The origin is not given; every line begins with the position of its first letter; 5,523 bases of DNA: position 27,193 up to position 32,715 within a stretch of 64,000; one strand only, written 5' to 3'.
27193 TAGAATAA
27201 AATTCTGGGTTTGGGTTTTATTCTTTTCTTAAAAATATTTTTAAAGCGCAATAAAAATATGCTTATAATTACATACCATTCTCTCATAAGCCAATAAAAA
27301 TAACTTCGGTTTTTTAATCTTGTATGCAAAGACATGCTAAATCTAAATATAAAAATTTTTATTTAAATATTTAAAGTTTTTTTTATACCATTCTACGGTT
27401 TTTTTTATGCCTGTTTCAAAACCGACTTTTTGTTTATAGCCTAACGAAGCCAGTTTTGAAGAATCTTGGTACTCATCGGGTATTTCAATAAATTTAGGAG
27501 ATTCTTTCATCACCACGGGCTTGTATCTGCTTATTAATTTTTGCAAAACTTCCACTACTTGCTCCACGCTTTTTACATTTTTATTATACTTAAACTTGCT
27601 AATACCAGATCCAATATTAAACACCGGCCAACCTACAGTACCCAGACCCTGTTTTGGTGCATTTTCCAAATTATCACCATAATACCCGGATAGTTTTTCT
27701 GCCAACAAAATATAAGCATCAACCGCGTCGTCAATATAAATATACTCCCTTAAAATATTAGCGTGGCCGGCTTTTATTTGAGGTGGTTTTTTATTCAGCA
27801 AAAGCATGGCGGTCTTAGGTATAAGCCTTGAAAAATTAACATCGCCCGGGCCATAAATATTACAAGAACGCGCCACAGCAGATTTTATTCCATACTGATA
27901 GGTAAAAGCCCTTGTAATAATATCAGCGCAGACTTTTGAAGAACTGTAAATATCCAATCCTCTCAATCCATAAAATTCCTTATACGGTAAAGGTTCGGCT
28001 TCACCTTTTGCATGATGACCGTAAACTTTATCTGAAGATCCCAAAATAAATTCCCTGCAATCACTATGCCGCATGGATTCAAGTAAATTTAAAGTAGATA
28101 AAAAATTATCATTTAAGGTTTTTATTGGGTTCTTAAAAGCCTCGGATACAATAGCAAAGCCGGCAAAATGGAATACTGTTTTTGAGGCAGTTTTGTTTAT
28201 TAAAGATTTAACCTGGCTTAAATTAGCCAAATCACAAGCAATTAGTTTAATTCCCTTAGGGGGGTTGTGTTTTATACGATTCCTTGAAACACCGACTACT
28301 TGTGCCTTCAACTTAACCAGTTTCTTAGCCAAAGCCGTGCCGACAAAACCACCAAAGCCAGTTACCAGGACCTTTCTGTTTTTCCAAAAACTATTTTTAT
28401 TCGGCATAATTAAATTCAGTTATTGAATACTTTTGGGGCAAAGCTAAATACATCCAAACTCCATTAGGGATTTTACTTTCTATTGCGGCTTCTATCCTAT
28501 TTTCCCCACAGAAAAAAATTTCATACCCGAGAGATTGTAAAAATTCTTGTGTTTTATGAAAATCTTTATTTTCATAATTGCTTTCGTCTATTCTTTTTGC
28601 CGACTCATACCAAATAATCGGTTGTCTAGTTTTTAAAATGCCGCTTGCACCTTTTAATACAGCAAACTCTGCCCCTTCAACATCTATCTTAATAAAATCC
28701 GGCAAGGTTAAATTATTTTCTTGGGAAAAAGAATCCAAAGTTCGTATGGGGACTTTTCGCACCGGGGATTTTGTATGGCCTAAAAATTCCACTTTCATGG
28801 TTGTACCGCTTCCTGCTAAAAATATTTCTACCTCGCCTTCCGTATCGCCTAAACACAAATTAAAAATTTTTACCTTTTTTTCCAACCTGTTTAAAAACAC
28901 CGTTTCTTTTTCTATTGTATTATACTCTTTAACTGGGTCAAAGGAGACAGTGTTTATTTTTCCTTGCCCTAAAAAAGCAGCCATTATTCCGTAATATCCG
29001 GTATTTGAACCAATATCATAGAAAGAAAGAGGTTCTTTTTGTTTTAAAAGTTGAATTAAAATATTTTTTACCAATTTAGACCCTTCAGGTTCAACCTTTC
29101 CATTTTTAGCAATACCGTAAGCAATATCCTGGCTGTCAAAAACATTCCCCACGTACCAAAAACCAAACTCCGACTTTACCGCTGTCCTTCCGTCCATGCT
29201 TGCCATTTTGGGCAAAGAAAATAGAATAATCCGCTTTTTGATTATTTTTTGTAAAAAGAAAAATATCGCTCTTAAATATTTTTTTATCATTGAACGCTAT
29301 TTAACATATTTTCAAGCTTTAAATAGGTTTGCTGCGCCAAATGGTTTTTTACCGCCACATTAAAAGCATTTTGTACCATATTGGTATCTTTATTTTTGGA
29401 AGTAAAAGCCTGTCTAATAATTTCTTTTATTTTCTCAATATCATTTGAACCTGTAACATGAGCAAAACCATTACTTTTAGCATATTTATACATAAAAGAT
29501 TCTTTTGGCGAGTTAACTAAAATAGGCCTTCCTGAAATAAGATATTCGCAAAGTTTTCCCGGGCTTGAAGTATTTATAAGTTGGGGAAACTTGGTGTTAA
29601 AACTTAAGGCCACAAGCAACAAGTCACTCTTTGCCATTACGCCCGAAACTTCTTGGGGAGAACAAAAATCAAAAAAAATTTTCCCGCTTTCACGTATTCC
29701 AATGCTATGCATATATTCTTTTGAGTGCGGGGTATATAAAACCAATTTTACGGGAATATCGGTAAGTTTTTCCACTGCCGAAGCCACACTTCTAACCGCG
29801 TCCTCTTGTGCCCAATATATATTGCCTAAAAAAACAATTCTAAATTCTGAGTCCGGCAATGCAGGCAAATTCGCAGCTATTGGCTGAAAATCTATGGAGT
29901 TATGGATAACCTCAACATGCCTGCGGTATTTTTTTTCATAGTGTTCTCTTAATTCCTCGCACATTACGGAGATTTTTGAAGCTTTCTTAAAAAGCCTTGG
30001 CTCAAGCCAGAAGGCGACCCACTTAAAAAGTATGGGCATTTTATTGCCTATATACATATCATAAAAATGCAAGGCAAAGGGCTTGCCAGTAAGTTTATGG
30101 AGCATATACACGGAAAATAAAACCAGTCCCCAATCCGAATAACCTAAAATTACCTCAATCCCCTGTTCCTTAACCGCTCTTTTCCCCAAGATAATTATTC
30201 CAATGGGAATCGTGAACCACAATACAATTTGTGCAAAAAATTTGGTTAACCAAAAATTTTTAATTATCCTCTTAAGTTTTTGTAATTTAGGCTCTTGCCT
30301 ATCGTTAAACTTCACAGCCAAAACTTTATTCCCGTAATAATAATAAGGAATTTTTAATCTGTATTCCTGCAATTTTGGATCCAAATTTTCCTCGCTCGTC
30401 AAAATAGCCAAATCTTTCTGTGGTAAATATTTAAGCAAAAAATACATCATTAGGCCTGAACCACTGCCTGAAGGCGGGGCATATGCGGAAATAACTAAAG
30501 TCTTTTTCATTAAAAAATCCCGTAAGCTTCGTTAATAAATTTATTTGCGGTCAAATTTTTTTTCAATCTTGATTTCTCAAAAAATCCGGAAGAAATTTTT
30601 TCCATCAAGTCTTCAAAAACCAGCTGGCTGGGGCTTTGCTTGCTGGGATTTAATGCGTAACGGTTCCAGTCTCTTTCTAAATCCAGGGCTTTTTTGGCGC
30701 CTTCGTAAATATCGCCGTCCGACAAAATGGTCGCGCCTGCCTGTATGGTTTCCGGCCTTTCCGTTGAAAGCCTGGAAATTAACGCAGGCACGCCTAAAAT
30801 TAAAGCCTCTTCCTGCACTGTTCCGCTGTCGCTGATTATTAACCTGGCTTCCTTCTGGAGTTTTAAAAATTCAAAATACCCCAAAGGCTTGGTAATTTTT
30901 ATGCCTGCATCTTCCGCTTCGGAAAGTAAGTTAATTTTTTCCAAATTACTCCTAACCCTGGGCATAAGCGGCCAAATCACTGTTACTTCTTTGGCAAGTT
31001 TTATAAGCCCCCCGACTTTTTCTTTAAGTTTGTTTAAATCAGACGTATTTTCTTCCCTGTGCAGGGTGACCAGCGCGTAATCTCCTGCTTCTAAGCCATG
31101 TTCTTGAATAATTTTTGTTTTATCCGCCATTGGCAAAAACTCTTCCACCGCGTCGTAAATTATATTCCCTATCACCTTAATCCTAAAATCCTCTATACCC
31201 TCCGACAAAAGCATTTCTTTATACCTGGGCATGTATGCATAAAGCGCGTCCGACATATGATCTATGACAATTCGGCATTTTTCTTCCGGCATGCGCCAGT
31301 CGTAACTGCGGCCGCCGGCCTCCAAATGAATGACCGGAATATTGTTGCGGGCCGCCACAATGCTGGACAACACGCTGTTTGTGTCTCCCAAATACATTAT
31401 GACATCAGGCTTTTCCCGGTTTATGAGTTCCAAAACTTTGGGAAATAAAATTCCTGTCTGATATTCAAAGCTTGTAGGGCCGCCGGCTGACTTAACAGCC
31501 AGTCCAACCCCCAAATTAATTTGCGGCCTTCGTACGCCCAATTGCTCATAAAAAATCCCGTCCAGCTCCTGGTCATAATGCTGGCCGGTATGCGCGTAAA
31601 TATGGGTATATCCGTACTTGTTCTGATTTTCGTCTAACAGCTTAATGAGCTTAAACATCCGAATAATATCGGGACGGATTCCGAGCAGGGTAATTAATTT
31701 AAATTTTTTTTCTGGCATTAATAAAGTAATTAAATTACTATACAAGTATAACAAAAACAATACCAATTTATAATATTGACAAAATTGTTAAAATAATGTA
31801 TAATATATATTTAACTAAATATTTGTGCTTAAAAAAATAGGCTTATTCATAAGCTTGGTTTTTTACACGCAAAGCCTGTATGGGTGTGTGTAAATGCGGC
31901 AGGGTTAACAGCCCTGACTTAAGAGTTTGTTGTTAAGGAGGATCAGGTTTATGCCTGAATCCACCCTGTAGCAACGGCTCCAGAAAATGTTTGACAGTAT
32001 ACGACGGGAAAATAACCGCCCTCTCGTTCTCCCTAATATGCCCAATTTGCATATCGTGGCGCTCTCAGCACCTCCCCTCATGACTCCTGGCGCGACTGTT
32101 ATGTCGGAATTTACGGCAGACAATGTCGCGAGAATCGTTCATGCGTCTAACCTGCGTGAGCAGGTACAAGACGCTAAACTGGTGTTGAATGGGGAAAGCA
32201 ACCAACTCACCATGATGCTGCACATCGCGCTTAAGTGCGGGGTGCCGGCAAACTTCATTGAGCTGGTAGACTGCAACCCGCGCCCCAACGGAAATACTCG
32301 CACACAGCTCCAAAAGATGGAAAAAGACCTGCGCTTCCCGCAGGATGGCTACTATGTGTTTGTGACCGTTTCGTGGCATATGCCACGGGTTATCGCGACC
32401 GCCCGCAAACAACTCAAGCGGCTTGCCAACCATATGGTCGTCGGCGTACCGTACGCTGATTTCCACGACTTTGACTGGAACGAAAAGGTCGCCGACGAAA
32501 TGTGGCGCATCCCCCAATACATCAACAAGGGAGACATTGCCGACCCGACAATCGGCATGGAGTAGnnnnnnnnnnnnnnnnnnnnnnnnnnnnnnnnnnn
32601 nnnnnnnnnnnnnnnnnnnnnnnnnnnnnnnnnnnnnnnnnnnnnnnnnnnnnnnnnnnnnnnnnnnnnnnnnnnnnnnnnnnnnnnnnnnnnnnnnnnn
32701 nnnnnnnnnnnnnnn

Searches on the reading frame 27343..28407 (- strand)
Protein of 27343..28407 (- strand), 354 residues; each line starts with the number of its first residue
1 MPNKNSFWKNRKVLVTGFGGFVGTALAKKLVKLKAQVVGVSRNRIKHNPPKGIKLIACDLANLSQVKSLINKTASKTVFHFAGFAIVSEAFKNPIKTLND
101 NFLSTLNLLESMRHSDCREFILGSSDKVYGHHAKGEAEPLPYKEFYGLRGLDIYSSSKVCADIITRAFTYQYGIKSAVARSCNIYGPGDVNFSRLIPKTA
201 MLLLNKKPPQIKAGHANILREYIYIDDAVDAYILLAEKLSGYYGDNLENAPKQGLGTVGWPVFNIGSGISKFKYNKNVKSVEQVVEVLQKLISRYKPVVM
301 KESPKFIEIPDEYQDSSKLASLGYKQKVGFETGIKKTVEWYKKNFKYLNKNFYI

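Call 22: search_protein_families(library=pfam, proteins=[window:27343-28407:-], max_evalue=0.001)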
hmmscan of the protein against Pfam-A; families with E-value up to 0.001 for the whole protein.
window:27343-28407:- (354 aa): 6 families
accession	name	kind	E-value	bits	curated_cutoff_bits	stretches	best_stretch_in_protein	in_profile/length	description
PF01370.27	Epimerase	-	3.3e-43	148.3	20.9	1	13-238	1-227/240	NAD dependent epimerase/dehydratase family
PF16363.11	GDP_Man_Dehyd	-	2.4e-38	132.9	27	1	14-337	1-332/332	GDP-mannose 4,6 dehydratase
PF01073.25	3Beta_HSD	-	3.4e-13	49.7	22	1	14-240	1-233/280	3-beta hydroxysteroid dehydrogenase/isomerase family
PF04321.23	RmlD_sub_bind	-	1.6e-11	44.3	27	1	12-198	2-165/287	RmlD substrate binding domain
PF02719.21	Polysacc_synt_2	-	6.3e-09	35.9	20.2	1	13-128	1-131/293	Polysaccharide biosynthesis protein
PF13460.12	NAD_binding_10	-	0.00017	21.9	27.2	1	20-136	4-108/184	NAD(P)H-binding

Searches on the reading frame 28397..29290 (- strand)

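Call 8: search_protein_families(library=pfam, proteins=[window:28397-29290:-], max_evalue=0.001)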
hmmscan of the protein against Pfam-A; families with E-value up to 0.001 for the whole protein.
window:28397-29290:- (297 aa): 2 families
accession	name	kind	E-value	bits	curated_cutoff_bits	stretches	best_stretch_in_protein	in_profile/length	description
PF05050.19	Methyltransf_21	-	1.5e-20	74.5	22.7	1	92-258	1-173/173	Methyltransferase FkbM domain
PF05575.17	V_cholerae_RfbT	-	4.8e-05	23.2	27.9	1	85-215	78-210/286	Vibrio cholerae RfbT protein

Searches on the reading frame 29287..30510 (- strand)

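Call 8: search_protein_families(library=pfam, proteins=[window:29287-30510:-], max_evalue=0.001)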
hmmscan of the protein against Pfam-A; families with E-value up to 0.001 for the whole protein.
window:29287-30510:- (407 aa): 2 families
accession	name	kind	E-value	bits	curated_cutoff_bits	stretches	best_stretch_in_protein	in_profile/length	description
PF13439.12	Glyco_transf_4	-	2.9e-05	24.6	28.5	1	110-207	65-167/170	Glycosyltransferase Family 4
PF13579.12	Glyco_trans_4_4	-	0.00014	22.7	29.7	1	111-204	65-157/158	Glycosyl transferase 4-like domain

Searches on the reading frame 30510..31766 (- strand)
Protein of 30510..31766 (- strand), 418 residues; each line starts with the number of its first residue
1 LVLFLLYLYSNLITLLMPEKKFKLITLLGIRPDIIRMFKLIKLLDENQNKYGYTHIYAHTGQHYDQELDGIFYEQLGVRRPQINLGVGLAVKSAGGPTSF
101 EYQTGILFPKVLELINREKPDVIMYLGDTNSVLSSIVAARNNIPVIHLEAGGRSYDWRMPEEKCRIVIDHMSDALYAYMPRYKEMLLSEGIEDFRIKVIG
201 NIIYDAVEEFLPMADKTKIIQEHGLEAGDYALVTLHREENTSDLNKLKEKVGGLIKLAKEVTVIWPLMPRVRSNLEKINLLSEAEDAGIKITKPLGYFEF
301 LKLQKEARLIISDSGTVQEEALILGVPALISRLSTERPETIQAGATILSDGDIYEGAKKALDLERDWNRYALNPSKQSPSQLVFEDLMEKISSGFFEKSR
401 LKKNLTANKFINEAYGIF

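Call 8: search_protein_families(library=pfam, proteins=[window:30510-31766:-], max_evalue=0.001)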
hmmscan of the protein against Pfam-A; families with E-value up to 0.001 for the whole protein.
window:30510-31766:- (418 aa): 1 family
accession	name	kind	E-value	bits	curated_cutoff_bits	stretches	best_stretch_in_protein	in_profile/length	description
PF02350.25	Epimerase_2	-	3.6e-76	256.7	30.6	1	51-367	7-323/347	UDP-N-acetylglucosamine 2-epimerase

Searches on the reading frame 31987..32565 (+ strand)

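Call 23: search_protein_families(library=pfam, proteins=[window:31987-32565:+], max_evalue=0.001)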
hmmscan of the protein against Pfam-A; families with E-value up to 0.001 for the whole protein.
window:31987-32565:+ (192 aa): 1 family
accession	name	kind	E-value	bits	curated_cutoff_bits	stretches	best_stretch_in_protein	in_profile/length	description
PF02698.23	DUF218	-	4.3e-07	30.3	27.6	1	46-161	13-110/133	DUF218 domain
